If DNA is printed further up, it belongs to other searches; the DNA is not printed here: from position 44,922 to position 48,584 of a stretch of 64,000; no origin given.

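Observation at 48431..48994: PTP/DSP-type phosphatase translationally coupled inside a glycoside-hydrolase operon: candidate glycan phosphatase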

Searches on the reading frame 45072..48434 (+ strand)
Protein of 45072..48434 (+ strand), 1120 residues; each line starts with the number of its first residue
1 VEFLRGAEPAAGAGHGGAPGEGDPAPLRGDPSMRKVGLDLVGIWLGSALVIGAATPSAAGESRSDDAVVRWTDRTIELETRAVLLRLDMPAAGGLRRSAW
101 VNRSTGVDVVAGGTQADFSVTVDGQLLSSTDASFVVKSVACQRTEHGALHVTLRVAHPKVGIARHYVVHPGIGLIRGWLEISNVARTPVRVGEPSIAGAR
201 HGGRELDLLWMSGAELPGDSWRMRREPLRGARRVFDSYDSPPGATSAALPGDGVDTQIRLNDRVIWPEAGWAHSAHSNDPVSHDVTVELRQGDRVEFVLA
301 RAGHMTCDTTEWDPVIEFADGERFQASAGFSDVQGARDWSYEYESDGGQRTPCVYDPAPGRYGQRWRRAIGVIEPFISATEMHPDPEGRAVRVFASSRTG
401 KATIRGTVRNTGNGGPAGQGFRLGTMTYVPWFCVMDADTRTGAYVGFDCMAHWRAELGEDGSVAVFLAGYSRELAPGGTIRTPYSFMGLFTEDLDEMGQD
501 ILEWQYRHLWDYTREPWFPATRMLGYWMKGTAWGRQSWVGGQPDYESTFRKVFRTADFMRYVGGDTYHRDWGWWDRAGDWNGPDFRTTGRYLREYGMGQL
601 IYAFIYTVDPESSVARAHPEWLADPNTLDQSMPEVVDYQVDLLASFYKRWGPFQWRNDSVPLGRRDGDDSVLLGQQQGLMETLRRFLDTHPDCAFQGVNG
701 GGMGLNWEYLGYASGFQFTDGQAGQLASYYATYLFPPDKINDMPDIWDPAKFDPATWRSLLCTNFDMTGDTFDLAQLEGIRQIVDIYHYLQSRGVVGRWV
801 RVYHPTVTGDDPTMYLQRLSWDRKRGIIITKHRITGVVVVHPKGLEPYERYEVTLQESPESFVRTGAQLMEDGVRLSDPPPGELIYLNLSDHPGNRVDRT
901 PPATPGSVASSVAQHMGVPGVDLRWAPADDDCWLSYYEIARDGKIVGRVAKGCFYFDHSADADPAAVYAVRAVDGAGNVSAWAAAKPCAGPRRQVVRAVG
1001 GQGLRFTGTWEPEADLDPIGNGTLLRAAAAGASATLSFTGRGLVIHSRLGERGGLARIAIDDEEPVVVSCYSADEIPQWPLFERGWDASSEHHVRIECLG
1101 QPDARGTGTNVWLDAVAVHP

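Call 3: search_protein_families(library=pfam, proteins=[window:45072-48434:+], max_evalue=0.01)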
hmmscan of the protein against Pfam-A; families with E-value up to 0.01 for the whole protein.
window:45072-48434:+ (1120 aa): 0 families

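Call 4: search_protein_families(library=ncbifam, proteins=[window:45072-48434:+], max_evalue=0.01)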
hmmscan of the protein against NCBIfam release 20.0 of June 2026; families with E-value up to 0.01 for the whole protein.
window:45072-48434:+ (1120 aa): 1 family
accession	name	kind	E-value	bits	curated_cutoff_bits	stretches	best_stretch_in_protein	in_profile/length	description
NF041611.1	exoglucan_CbhB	equivalog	1.8e-06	26.3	1950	1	892-985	791-881/997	exoglucanase CbhB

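Call 29: search_solved_structures(query=window:45072-48434:+, max_evalue=1, show_alignments=0)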
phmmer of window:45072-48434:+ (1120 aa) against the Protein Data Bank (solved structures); distinct sequences matched with E-value up to 1: 5.
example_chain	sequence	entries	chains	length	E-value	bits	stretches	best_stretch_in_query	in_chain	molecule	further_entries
8pn5_A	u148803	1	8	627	2.5e-05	25.1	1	901-982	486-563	DUF3472 domain-containing protein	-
8pmu_A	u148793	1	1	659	2.7e-05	25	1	901-982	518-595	DUF3472 domain-containing protein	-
8pn3_A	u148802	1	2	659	2.7e-05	25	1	901-982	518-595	DUF3472 domain-containing protein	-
1k85_A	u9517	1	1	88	0.051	14.2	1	902-983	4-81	CHITINASE A1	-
7q4s_AAA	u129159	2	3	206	0.47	11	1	680-733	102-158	Endolysin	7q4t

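Call 31: find_homologous_proteins(query=window:45168-48434:+, max_evalue=0.00001)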
Query window:45168-48434:+ (1088 aa): 35 proteins with E <= 0.00001 among 8000 candidates.
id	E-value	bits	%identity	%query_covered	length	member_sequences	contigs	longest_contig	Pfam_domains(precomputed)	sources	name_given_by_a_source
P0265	0.0e+0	2577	100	100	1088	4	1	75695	-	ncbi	-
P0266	0.0e+0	2192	83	100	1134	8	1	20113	-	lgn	-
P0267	0.0e+0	1676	65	99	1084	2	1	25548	-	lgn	-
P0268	0.0e+0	1662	65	99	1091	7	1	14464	-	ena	-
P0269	0.0e+0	1632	65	99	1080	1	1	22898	-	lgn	-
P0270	0.0e+0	1621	63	100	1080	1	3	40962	-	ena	-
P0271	0.0e+0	1602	62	98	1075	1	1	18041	-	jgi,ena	-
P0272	0.0e+0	1599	63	99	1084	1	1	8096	-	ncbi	-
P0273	0.0e+0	1598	64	99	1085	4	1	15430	-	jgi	-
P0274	0.0e+0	1587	62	99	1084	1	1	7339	-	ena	-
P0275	0.0e+0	1581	62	99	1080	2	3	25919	-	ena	-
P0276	0.0e+0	1578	62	99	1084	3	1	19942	-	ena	-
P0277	0.0e+0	1576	62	100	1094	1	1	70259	-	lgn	-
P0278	0.0e+0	1571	62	99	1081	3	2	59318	-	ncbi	-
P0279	0.0e+0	1564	63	98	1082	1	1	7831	-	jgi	jgi:hypothetical protein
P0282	0.0e+0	1552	63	99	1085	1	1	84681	-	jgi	-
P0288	0.0e+0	1529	62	99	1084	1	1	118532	-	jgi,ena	-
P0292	0.0e+0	1467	58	99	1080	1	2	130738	-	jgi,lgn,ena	-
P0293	0.0e+0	1274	53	98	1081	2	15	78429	-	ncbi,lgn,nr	ncbi:MAG: hypothetical protein IT208_09075 [Chthonomonadales bacterium]|nr:hypothetical protein [Cht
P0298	6.8e-193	661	43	64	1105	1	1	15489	-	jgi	jgi:hypothetical protein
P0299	1.5e-179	617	42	65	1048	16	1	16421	-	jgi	jgi:hypothetical protein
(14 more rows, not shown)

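Call 33: find_encoding_contigs(protein=P0293, flank=8000, max_places=2)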
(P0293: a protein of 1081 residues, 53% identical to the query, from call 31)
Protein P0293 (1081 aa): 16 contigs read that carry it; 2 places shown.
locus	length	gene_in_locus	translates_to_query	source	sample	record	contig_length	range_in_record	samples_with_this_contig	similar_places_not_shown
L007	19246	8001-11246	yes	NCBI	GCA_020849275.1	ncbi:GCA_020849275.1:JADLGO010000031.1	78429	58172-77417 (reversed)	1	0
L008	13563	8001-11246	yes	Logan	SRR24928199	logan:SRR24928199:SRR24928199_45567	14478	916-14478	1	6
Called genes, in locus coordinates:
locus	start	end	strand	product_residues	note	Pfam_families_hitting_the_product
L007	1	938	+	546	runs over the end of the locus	PF03721:UDPG_MGDP_dh_N, PF00984:UDPG_MGDP_dh, PF03720:UDPG_MGDP_dh_C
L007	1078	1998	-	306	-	PF01149:Fapy_DNA_glyco, PF06831:H2TH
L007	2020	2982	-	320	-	PF13482:RNase_H_2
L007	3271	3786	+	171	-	-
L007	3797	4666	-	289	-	PF07238:PilZ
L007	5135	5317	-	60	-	-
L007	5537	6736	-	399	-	PF01266:DAO, PF13450:NAD_binding_8 (weak)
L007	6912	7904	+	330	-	PF01408:GFO_IDH_MocA, PF22725:GFO_IDH_MocA_C3, PF02894:GFO_IDH_MocA_C (weak)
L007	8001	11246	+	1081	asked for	-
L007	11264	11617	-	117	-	PF07843:DUF1634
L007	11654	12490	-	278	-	PF01925:TauE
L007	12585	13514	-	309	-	-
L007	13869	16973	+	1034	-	PF18470:Cas9_a, PF13395:HNH_4, PF18541:RuvC_III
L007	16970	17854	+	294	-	PF01867:Cas_Cas1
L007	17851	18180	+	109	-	PF20803:PaaX_M (weak), PF09827:CRISPR_Cas2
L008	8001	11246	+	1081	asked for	-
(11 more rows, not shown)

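Call 34: find_encoding_contigs(protein=P0292, flank=8000, max_places=2)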
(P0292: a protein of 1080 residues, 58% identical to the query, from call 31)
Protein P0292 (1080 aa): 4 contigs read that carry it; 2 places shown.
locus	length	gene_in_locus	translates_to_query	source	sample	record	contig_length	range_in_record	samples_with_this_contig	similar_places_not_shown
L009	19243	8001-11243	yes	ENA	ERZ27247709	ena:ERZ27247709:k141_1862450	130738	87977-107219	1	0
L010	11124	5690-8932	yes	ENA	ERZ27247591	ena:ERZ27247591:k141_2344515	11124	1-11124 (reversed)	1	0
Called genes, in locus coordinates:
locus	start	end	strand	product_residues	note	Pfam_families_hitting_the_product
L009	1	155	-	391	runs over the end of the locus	-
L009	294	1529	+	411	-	PF01208:URO-D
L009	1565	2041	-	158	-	-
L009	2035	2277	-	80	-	-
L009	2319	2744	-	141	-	-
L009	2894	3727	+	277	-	PF00481:PP2C, PF07228:SpoIIE (faint), PF13672:PP2C_2 (weak)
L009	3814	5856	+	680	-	PF01590:GAF, PF13185:GAF_2, PF13492:GAF_3, PF13188:PAS_8 (weak), PF08448:PAS_4 (weak), PF00512:HisKA, PF13581:HATPase_c_2 (weak), PF02518:HATPase_c, +1 more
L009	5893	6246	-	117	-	-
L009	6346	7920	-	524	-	PF00370:FGGY_N, PF01869:BcrAD_BadFG (faint), PF02782:FGGY_C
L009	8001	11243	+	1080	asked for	-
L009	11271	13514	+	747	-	-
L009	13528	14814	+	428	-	PF01590:GAF, PF13185:GAF_2, PF02518:HATPase_c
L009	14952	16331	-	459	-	PF00072:Response_reg, PF00158:Sigma54_activat, PF14532:Sigma54_activ_2, PF07728:AAA_5 (weak), PF25601:AAA_lid_14, PF02954:HTH_8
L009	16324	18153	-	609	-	PF00515:TPR_1 (faint), PF07719:TPR_2 (faint), PF13176:TPR_7 (faint), PF13181:TPR_8 (faint), PF13414:TPR_11 (weak), PF14559:TPR_19 (weak), PF13414:TPR_11 (weak), PF02518:HATPase_c, +6 more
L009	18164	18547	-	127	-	PF13620:CarboxypepD_reg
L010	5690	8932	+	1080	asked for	-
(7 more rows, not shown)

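Call 35: find_encoding_contigs(protein=P0298, flank=8000, max_places=2)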
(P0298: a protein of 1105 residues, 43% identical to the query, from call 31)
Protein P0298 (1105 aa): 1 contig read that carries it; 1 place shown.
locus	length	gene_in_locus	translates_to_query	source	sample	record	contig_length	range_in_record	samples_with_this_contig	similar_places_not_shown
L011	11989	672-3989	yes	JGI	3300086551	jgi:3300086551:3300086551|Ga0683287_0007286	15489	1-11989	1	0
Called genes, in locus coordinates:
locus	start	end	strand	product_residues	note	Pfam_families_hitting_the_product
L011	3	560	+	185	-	?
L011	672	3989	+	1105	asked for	-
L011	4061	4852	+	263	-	PF13483:Lactamase_B_3, PF12706:Lactamase_B_2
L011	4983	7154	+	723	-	PF02065:Melibiase, PF16874:Glyco_hydro_36C (weak)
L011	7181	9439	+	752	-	PF16875:Glyco_hydro_36N (faint), PF02065:Melibiase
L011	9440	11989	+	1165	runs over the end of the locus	-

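Call 36: find_encoding_contigs(protein=P0299, flank=8000, max_places=2)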
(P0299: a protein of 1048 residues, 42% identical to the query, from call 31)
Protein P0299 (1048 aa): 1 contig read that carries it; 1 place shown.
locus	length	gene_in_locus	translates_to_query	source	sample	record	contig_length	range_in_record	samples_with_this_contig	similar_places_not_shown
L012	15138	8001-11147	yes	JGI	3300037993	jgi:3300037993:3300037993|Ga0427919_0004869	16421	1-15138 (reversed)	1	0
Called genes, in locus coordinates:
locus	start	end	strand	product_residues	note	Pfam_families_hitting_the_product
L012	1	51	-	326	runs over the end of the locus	PF00676:E1_dh, PF02775:TPP_enzyme_C (weak)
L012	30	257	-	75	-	PF01408:GFO_IDH_MocA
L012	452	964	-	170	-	PF00903:Glyoxalase, PF13669:Glyoxalase_4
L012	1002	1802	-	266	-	PF00106:adh_short, PF08659:KR, PF13561:adh_short_C2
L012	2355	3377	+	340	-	PF06379:RhaT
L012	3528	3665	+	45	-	-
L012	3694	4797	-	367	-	PF03235:GmrSD_N, PF01844:HNH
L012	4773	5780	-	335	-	PF13651:EcoRI_methylase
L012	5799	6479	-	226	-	PF00665:rve (weak), PF03400:DDE_Tnp_IS1 (faint)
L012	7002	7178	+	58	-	PF18929:DUF5678 (weak)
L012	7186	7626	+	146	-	-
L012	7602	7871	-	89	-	-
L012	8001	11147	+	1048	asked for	-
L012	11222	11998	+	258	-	PF13483:Lactamase_B_3, PF12706:Lactamase_B_2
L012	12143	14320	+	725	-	PF02065:Melibiase, PF16874:Glyco_hydro_36C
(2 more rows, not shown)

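Call 37: find_encoding_contigs(protein=P0288, flank=8000, max_places=1)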
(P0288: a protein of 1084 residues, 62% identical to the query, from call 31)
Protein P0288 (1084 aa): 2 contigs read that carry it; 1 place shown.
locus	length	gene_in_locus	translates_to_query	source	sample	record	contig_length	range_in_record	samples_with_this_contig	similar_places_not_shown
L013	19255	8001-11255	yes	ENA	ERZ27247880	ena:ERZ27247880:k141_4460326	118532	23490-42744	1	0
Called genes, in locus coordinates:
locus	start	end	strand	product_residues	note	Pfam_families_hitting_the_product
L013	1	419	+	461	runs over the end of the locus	PF00884:Sulfatase, PF16347:SGSH_C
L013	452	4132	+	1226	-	PF19773:DUF6259 (weak)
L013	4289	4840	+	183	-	-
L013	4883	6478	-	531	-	-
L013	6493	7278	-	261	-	PF07963:N_methyl (weak)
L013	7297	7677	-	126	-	PF07963:N_methyl (weak)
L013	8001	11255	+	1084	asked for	-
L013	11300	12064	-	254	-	PF01209:Ubie_methyltran, PF13489:Methyltransf_23, PF13847:Methyltransf_31 (weak), PF08241:Methyltransf_11, PF08242:Methyltransf_12, PF13649:Methyltransf_25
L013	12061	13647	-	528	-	PF14307:Glyco_tran_WbsX, PF16317:Glyco_hydro_99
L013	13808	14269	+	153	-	-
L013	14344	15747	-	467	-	PF07676:PD40 (faint), PF26549:Tricorn_N (faint), PF26550:Tricorn_2nd (faint)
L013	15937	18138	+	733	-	PF19773:DUF6259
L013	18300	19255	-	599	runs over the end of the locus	PF02368:Big_2, PF13570:Beta-prop_ACSF4, PF13360:PQQ_2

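Call 38: find_encoding_contigs(protein=P0282, flank=8000, max_places=1)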
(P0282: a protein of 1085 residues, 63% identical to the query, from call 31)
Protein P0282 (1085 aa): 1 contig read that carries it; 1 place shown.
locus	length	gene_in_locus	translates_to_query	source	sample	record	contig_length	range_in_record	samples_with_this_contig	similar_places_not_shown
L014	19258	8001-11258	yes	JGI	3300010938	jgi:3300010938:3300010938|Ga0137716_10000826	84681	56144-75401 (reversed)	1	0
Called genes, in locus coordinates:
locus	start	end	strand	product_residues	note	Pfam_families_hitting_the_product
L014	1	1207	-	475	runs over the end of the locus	PF00702:Hydrolase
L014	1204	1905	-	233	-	PF17746:SfsA_N, PF03749:SfsA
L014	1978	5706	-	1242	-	PF13522:GATase_6 (faint), PF01380:SIS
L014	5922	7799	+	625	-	PF01979:Amidohydro_1, PF07969:Amidohydro_3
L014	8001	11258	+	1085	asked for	-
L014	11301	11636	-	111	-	PF08869:XisI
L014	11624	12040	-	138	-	PF08814:XisH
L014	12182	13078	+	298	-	PF00248:Aldo_ket_red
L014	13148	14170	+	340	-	PF01408:GFO_IDH_MocA, PF22725:GFO_IDH_MocA_C3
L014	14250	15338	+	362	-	PF02615:Ldh_2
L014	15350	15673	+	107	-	PF13175:AAA_15, PF13476:AAA_23 (weak), PF13304:AAA_21 (weak)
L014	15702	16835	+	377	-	PF20581:DUF6785, PF20580:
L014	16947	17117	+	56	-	-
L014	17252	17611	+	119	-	-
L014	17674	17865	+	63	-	-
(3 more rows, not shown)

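Call 39: find_encoding_contigs(protein=P0267, flank=8000, max_places=1)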
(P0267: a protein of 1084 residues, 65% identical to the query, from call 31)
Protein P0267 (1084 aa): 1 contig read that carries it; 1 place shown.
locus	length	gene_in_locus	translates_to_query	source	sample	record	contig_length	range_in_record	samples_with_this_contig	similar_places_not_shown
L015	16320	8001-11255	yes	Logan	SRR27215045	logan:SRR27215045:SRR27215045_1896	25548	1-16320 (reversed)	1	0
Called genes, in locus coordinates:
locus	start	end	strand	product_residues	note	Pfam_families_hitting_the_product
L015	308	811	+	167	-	PF02915:Rubrerythrin, PF21349:RUBY_RBDX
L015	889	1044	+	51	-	-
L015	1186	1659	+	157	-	PF03232:COQ7 (faint), PF00210:Ferritin, PF02915:Rubrerythrin, PF22277:EncFtn-like (weak)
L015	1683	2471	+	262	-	PF04454:Linocin_M18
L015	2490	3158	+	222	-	PF22175:Ogg-HhH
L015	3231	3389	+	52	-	PF00301:Rubredoxin, PF21349:RUBY_RBDX (faint)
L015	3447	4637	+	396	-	PF00753:Lactamase_B, PF19583:ODP, PF00258:Flavodoxin_1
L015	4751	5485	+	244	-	PF00578:AhpC-TSA, PF08534:Redoxin, PF10417:1-cysPrx_C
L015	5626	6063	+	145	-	PF02566:OsmC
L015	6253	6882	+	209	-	PF00081:Sod_Fe_N, PF02777:Sod_Fe_C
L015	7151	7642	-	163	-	PF02915:Rubrerythrin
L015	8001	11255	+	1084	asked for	-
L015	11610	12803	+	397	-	PF00465:Fe-ADH, PF13685:Fe-ADH_2, PF25137:ADH_Fe_C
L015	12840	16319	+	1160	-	?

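Call 51: search_protein_families(library=pfam, alignment_id=A4, max_evalue=1)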
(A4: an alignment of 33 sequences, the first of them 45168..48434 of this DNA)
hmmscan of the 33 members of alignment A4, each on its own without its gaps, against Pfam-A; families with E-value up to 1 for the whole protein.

A. member 1, window:45168-48434:+ (1088 aa): 1 family
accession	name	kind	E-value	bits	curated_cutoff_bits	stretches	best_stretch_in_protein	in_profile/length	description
PF16874.11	Glyco_hydro_36C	-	0.014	16.3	27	1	808-846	32-66/77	Glycosyl hydrolase family 36 C-terminal domain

B. families by the number of members that match (of 33 scanned): 15 families
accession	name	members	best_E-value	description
PF16874.11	Glyco_hydro_36C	32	3.3e-05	Glycosyl hydrolase family 36 C-terminal domain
PF18370.7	RGI_lyase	20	9.7e-05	Rhamnogalacturonan I lyases beta-sheet domain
PF16875.11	Glyco_hydro_36N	13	0.00015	Glycosyl hydrolase family 36 N-terminal domain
PF02065.24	Melibiase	5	3.1e-05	Melibiase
PF08198.17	Thymopoietin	3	0.034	Thymopoietin protein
PF17996.7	CE2_N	2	0.098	Carbohydrate esterase 2 N-terminal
PF14849.12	YidC_periplas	2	0.11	YidC periplasmic domain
PF18140.6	PCC_BT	1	0.054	Propionyl-coenzyme A carboxylase BT domain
PF18239.8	HA1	1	0.088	Hemagglutinin I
PF25087.1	GMPPB_C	1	0.1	GMPPB C-terminal domain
PF00801.26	PKD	1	0.11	PKD domain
PF24839.1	DUF7718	1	0.11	Domain of unknown function (DUF7718)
PF17936.7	Big_6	1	0.19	Bacterial Ig domain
PF21825.2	crAss001_48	1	0.32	crAss001_48 related protein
PF00379.29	Chitin_bind_4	1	0.45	Insect cuticle protein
